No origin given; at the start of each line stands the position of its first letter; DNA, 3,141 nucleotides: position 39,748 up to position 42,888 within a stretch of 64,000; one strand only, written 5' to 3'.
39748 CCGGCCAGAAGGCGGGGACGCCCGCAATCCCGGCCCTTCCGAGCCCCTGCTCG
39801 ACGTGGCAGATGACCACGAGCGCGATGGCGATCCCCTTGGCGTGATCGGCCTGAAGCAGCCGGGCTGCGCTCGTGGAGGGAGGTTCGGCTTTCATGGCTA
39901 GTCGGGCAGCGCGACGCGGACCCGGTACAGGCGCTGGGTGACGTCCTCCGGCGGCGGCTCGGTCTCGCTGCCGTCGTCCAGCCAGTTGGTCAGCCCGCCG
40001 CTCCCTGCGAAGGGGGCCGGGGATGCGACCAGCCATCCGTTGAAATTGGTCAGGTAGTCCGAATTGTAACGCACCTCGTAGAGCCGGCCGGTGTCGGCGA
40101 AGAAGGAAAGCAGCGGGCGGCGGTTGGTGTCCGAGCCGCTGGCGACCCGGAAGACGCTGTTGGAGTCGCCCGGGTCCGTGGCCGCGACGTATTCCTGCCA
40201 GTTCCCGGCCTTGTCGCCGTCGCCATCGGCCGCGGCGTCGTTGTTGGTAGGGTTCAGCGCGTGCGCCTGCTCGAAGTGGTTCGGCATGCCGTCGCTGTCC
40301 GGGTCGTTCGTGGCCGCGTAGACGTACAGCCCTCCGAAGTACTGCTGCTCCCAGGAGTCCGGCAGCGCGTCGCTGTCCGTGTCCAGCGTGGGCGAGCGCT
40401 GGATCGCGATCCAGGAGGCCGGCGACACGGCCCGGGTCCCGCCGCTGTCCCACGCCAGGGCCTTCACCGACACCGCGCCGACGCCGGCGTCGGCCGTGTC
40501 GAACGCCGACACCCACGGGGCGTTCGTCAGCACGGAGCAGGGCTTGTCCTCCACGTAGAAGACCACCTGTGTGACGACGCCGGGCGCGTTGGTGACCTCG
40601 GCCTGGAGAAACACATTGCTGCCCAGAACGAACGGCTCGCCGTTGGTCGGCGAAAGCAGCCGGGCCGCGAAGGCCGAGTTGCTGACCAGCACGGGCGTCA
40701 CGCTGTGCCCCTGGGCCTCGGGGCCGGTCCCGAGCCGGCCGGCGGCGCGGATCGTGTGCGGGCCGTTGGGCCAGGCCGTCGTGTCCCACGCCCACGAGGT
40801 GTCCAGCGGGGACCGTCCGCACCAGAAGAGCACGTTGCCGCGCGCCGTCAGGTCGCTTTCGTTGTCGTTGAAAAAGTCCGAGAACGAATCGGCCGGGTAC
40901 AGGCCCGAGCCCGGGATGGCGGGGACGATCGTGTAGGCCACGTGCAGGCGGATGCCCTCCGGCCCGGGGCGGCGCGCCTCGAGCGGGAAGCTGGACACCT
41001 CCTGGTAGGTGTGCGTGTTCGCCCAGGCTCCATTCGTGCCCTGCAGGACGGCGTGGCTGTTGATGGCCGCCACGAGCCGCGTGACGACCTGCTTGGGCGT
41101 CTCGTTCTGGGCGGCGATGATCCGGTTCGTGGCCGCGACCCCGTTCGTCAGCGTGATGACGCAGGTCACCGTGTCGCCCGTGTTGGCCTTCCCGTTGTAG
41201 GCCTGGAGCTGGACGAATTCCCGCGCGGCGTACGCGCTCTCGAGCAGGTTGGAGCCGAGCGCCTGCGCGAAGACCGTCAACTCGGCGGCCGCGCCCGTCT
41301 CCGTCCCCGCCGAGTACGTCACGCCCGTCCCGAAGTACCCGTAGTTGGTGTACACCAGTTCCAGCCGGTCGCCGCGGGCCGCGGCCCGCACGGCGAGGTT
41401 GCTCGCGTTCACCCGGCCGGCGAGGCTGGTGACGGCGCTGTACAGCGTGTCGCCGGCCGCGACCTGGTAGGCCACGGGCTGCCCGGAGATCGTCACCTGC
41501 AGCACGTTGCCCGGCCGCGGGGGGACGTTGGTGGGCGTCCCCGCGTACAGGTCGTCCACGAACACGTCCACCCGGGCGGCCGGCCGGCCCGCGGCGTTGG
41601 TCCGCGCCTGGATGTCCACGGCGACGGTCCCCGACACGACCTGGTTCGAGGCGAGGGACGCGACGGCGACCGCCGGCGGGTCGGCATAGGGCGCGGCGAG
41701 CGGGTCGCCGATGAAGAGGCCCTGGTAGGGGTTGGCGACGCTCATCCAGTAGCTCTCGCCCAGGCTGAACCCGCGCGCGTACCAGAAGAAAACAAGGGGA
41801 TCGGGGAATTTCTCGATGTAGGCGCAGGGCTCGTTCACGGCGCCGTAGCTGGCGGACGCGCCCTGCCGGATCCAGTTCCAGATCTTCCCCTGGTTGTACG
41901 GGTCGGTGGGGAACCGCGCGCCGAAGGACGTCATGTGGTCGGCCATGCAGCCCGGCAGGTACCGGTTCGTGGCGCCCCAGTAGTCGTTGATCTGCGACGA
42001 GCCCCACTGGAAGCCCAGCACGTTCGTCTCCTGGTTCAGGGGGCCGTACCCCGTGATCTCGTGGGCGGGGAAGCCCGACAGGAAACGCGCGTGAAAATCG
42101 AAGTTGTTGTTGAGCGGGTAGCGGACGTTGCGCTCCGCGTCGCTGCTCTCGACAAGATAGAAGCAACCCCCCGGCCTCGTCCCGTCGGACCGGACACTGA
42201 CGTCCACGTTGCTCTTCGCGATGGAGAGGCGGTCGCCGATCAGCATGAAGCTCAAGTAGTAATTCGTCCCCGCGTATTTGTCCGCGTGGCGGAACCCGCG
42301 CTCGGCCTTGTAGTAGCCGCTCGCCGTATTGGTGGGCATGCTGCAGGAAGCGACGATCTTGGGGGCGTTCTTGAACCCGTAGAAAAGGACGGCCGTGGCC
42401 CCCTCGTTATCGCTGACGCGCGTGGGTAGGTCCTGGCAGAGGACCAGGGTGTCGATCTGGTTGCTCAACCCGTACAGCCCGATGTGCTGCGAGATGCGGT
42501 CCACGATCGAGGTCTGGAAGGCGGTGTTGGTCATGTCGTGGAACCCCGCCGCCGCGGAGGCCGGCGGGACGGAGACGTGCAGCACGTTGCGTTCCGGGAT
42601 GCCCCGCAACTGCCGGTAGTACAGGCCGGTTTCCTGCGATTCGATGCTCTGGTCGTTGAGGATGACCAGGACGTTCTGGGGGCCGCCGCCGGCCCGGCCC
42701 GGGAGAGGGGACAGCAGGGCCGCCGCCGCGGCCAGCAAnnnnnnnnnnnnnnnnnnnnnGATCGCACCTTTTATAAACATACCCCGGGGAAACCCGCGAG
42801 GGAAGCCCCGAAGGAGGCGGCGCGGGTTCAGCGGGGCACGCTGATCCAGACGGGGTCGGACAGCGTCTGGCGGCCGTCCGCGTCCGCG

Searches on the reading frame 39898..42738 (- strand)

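Call 39: search_protein_families(library=pfam, proteins=[window:39898-42738:-], max_evalue=0.001)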
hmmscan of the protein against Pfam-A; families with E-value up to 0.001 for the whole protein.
window:39898-42738:- (946 aa): 1 family
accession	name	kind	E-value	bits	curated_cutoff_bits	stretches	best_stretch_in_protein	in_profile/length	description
PF17957.7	Big_7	-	4.8e-12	46.8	24.1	1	693-759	4-69/70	Bacterial Ig domain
